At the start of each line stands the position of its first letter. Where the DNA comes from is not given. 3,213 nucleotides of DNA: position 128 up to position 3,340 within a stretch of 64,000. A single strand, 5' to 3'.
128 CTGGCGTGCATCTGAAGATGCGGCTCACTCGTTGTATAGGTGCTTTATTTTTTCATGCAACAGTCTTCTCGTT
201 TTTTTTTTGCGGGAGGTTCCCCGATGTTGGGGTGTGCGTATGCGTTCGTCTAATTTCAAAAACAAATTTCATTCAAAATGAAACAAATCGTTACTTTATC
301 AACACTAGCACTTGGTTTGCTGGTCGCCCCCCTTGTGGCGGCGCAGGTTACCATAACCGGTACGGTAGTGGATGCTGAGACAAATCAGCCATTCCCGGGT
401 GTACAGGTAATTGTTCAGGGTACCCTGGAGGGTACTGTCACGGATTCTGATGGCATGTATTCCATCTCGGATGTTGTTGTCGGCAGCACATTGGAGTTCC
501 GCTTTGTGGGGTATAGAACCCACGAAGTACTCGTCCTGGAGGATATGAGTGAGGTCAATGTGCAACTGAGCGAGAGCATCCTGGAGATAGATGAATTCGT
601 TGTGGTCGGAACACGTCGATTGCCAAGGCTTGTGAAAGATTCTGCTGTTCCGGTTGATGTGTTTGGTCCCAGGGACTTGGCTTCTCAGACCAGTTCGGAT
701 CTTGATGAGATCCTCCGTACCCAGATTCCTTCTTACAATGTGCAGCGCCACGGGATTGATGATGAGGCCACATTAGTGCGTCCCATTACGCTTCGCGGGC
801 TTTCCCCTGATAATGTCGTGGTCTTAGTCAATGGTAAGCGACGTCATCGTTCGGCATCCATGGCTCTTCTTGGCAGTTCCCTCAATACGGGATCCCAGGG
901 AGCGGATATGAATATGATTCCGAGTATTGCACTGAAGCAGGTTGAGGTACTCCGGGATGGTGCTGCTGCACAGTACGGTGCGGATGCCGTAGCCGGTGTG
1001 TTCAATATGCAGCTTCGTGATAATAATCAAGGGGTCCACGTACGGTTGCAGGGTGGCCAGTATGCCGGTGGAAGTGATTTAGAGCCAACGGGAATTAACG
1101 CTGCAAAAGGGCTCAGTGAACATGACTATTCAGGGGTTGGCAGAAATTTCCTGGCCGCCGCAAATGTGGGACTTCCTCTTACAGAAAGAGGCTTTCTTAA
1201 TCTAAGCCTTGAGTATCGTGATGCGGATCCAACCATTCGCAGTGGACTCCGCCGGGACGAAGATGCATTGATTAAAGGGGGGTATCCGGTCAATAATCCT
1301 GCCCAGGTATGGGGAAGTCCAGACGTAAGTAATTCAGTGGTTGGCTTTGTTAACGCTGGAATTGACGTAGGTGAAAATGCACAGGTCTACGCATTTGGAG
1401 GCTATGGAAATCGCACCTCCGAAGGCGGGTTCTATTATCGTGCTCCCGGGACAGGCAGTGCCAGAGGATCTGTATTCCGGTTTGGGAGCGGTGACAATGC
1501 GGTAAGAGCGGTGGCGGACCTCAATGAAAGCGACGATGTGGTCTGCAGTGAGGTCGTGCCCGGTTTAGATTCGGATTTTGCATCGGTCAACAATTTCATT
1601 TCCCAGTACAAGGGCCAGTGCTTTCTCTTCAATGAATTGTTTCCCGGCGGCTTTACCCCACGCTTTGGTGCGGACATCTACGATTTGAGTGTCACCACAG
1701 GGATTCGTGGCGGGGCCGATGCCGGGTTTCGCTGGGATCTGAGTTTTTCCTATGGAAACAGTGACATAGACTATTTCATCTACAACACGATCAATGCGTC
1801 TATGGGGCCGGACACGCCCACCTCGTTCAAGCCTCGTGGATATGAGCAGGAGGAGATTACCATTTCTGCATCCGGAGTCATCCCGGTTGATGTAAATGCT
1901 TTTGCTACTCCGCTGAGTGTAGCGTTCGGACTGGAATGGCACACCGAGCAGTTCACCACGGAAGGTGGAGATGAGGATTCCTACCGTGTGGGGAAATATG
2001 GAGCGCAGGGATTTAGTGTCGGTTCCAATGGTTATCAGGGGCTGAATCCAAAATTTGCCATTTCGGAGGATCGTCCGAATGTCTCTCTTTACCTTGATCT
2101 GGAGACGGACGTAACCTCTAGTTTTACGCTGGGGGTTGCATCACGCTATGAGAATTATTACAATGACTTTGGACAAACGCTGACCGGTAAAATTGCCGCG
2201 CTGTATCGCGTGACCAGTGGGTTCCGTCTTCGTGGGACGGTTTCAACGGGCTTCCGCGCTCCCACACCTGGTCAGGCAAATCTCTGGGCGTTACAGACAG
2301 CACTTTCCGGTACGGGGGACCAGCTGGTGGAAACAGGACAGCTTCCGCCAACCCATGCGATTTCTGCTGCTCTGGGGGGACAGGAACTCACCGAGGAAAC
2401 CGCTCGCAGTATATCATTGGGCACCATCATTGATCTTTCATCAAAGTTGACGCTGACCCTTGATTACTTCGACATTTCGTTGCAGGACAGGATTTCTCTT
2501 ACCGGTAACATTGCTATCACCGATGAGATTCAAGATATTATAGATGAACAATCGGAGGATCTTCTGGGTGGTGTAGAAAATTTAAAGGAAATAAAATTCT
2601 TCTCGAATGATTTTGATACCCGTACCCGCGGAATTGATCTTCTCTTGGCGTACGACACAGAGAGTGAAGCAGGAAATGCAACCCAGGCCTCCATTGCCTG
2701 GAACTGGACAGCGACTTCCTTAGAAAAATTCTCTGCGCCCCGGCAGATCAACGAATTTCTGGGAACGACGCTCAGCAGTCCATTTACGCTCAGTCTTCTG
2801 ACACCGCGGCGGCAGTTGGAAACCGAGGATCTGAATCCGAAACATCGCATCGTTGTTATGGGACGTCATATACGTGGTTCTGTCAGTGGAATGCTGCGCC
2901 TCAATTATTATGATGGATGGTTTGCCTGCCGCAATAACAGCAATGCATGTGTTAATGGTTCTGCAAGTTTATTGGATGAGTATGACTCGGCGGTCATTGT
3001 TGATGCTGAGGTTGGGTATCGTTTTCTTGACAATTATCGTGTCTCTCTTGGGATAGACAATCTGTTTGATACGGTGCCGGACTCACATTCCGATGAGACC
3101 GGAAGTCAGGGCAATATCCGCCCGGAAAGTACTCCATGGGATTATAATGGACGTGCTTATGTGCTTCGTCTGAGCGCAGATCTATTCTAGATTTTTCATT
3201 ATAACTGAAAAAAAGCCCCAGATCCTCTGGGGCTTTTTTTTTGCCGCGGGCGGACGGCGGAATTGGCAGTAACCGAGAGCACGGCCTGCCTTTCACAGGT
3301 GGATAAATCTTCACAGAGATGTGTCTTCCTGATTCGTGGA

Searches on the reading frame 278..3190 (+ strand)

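Call 108: search_protein_families(library=pfam, proteins=[window:278-3190:+], max_evalue=0.00001)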
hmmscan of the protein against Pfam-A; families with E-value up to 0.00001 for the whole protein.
window:278-3190:+ (970 aa): 4 families
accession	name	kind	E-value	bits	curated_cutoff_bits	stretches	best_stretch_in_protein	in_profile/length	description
PF00593.30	TonB_dep_Rec_b-barrel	-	6.5e-27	95.9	27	1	461-929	45-436/436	TonB dependent receptor-like, beta-barrel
PF13715.12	CarbopepD_reg_2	-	1.1e-19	70.6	32.2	1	26-109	1-88/88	CarboxypepD_reg-like domain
PF07715.20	Plug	-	2.7e-17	63.6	23.9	1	120-241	3-107/107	TonB-dependent Receptor Plug Domain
PF13620.12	CarboxypepD_reg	-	1.4e-11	45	32.3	1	25-97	1-81/82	Carboxypeptidase regulatory-like domain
